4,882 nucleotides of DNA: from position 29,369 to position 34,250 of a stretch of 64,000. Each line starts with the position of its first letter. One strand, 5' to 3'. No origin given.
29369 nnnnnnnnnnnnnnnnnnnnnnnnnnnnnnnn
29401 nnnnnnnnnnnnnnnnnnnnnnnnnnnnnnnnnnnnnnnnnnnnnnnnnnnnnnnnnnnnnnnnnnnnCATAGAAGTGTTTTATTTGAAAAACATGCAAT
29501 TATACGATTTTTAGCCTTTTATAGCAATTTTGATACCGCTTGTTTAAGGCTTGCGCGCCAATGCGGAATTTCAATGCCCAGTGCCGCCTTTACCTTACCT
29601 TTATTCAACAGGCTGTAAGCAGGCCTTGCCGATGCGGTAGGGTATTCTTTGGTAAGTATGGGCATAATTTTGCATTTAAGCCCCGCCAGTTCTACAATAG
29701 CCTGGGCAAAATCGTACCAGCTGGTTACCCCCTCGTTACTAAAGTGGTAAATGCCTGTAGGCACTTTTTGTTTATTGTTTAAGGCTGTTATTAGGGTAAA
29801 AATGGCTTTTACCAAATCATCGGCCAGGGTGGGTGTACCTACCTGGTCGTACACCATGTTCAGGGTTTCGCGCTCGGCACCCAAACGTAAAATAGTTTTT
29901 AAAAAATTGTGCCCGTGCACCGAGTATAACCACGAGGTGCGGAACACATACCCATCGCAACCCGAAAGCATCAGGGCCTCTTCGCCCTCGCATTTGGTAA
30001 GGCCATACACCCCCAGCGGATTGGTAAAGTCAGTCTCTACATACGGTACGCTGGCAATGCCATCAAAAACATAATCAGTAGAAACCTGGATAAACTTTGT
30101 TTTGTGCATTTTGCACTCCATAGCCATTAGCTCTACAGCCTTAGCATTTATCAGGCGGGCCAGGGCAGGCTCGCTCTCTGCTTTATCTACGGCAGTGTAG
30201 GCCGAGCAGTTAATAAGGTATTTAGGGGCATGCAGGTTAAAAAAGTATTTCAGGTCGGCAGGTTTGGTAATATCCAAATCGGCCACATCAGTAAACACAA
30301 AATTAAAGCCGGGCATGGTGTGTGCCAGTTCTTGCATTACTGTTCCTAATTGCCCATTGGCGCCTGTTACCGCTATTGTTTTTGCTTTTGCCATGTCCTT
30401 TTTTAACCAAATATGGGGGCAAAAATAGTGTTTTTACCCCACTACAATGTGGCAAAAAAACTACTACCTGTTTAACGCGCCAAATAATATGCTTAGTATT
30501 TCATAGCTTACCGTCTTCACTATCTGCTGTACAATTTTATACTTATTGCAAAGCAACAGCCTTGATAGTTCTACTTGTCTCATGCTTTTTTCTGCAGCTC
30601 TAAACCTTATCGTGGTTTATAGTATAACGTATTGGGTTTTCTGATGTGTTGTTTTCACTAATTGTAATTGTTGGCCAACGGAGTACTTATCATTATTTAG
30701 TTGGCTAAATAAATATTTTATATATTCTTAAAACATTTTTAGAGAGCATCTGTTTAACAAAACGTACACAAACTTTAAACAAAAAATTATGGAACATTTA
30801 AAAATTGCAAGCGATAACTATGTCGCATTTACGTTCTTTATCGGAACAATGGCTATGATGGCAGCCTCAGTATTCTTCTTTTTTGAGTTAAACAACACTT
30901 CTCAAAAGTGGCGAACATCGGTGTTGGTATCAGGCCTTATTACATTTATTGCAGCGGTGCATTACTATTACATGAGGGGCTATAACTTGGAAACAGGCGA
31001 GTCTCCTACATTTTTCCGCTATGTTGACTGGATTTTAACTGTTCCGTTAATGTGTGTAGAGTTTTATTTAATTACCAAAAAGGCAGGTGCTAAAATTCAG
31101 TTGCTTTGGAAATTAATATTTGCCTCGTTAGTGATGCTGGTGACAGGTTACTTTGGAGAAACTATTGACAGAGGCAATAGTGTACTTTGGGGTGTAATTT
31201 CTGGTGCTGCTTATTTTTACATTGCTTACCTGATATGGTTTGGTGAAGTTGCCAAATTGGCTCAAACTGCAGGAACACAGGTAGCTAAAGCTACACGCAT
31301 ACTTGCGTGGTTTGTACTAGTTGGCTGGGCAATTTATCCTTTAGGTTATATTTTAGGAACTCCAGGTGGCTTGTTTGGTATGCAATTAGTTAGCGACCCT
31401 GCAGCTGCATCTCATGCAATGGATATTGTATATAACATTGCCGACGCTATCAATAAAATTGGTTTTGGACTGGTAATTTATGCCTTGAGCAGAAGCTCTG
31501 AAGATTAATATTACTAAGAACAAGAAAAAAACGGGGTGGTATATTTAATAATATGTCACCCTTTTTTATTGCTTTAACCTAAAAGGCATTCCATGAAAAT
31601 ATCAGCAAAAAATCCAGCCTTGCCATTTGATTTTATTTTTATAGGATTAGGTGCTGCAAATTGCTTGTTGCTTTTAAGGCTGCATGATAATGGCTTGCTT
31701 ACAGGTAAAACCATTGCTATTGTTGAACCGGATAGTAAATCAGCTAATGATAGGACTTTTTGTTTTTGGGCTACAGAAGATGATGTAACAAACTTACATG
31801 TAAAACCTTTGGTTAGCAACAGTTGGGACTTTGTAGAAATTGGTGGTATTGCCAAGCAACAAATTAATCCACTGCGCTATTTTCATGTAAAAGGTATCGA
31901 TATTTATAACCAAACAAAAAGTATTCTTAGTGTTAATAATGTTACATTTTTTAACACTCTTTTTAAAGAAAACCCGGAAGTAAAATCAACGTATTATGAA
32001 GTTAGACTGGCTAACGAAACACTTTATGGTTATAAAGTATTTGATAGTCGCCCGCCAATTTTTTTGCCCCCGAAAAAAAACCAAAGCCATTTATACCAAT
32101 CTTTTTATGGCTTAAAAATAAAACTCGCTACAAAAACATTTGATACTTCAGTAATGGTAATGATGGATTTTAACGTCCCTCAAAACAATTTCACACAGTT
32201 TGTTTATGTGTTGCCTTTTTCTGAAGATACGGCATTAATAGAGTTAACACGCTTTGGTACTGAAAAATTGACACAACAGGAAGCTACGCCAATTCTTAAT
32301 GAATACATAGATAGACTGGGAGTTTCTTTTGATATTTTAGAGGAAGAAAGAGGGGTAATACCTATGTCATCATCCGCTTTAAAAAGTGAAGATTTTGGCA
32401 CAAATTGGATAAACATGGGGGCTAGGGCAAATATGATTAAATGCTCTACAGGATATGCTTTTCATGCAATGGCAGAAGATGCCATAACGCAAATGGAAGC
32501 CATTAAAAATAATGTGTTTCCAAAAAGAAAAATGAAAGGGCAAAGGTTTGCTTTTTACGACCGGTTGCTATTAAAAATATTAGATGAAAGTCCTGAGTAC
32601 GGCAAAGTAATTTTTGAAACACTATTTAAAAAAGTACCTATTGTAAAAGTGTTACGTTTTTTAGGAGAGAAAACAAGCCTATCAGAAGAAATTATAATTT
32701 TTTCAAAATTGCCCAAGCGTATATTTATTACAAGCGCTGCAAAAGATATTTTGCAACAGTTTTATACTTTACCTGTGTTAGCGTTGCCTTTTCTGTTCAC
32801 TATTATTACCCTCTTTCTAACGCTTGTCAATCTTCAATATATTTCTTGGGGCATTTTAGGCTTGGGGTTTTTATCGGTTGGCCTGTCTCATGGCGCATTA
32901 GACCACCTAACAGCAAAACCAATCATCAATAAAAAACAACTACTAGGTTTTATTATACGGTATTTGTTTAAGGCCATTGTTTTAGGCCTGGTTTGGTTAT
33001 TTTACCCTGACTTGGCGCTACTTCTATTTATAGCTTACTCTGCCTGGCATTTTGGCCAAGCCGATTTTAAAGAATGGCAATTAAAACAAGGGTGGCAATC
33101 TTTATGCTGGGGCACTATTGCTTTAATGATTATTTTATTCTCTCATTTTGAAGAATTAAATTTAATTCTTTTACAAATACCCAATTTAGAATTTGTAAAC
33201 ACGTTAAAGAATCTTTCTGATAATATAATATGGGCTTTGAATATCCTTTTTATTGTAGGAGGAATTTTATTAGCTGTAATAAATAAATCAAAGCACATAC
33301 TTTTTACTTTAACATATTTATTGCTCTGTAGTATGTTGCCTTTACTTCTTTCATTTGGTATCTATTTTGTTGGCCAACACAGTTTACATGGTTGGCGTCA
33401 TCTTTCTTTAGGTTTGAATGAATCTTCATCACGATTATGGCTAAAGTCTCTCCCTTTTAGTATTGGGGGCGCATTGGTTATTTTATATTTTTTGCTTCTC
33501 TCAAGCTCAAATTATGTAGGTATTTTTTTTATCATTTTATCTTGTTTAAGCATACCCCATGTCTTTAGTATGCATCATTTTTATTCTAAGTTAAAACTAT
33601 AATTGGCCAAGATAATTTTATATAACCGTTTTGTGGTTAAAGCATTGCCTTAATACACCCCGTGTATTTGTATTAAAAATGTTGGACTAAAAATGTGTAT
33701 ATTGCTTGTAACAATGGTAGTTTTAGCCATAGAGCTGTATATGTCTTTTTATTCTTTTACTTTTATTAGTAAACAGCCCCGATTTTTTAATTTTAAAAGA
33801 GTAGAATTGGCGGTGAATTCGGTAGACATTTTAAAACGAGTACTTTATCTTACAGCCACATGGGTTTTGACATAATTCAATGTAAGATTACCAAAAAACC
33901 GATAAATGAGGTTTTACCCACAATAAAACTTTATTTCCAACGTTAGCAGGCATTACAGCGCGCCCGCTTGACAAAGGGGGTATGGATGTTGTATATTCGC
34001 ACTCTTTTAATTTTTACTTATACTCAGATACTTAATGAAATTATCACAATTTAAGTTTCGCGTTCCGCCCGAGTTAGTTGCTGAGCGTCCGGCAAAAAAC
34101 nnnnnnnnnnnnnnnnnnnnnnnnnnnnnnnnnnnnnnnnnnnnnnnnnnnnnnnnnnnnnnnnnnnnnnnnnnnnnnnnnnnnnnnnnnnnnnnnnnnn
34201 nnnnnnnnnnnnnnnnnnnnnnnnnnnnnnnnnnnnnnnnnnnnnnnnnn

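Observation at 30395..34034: AT-rich island carrying a DTE-motif proton-pumping rhodopsin and its retinal-synthesis gene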

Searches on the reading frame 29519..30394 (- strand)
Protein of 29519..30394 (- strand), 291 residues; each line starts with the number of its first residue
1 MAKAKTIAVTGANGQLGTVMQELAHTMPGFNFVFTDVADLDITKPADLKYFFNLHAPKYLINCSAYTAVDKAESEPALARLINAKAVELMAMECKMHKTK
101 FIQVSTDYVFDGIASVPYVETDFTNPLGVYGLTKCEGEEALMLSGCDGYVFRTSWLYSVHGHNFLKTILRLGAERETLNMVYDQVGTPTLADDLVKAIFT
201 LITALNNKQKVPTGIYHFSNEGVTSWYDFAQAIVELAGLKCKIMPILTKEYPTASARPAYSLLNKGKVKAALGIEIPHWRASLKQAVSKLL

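Call 3: search_protein_families(library=pfam, proteins=[window:29519-30394:-])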
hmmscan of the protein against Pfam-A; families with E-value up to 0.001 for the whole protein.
window:29519-30394:- (291 aa): 3 families
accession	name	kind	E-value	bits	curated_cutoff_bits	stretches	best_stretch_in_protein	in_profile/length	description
PF04321.23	RmlD_sub_bind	-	2.6e-93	312.6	27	1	6-290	2-285/287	RmlD substrate binding domain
PF01370.27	Epimerase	-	3.7e-13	49.9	20.9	1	7-208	1-231/240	NAD dependent epimerase/dehydratase family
PF16363.11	GDP_Man_Dehyd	-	6e-08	33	27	1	37-139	56-162/332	GDP-mannose 4,6 dehydratase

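Call 4: search_protein_families(library=ncbifam, proteins=[window:29519-30394:-])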
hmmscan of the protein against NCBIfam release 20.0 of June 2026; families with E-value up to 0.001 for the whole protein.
window:29519-30394:- (291 aa): 4 families
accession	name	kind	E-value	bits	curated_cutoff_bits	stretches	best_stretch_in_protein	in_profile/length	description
TIGR01214.1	rmlD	equivalog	7.6e-90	300.8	224.05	1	6-288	1-283/285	dTDP-4-dehydrorhamnose reductase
NF007440.0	PRK09987.1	equivalog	1.8e-58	198.2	308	1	9-290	5-293/299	dTDP-4-dehydrorhamnose reductase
TIGR01181.1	dTDP_gluc_dehyt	equivalog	5.5e-05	22.4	365.1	1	39-138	56-159/321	dTDP-glucose 4,6-dehydratase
TIGR01179.1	galE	equivalog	7.9e-05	21.6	262.3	1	39-141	53-156/332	UDP-glucose 4-epimerase GalE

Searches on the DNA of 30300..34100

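Call 65: search_rna_families(source=window, start=30300, end=34100, threshold=evalue, max_evalue=1)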
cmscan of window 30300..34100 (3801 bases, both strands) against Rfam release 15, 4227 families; matches with E-value up to 1: 1.
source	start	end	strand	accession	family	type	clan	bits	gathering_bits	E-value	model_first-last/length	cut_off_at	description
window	33235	33284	-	RF02098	DGCR5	Gene; lncRNA;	-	24.1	50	0.25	1-49/49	no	DiGeorge syndrome critical region gene 5 conserved region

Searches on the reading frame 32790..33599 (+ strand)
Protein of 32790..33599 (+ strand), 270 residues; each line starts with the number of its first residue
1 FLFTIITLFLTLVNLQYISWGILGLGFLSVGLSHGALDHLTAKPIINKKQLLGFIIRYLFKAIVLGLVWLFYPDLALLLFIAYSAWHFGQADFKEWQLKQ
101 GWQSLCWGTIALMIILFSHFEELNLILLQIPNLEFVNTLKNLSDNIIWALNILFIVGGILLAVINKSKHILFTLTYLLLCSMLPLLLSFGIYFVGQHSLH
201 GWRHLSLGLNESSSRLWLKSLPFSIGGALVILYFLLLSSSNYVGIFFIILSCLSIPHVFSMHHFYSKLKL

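Call 67: search_protein_representatives(protein=window:32790-33599:+)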
Query: 270 residues. Proteins with E-value up to 0.001 (for the whole library): 1312; up to 1e-10: 359; up to 1e-30: 96. The best 150 are listed.
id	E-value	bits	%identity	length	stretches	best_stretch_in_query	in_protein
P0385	6.7e-105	366.9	65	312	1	1-266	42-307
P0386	1.1e-102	359.7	65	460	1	1-269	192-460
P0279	1.0e-96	340.1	62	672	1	1-269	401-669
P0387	6.7e-93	327.6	61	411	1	1-268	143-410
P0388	9.5e-90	317.2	70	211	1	60-269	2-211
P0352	5.4e-78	278.6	53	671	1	1-266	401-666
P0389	8.4e-77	274.7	52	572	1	3-268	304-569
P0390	2.3e-64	234.0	48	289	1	2-267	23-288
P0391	2.1e-62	227.5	43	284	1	4-267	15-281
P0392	4.5e-61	223.2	45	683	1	2-266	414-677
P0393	2.5e-59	217.4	46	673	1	6-266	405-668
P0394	6.3e-58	212.8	44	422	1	4-267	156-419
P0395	1.6e-56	208.2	46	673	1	1-267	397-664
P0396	2.9e-56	207.4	42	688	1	1-266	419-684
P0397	3.9e-56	207.0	43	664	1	2-266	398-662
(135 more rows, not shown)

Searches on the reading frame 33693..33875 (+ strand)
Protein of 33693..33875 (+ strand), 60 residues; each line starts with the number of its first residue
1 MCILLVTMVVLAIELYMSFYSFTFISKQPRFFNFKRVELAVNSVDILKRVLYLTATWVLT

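Call 55: search_protein_families(library=pfam, proteins=[window:33693-33875:+])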
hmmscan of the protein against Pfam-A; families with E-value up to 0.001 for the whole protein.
window:33693-33875:+ (60 aa): 0 families
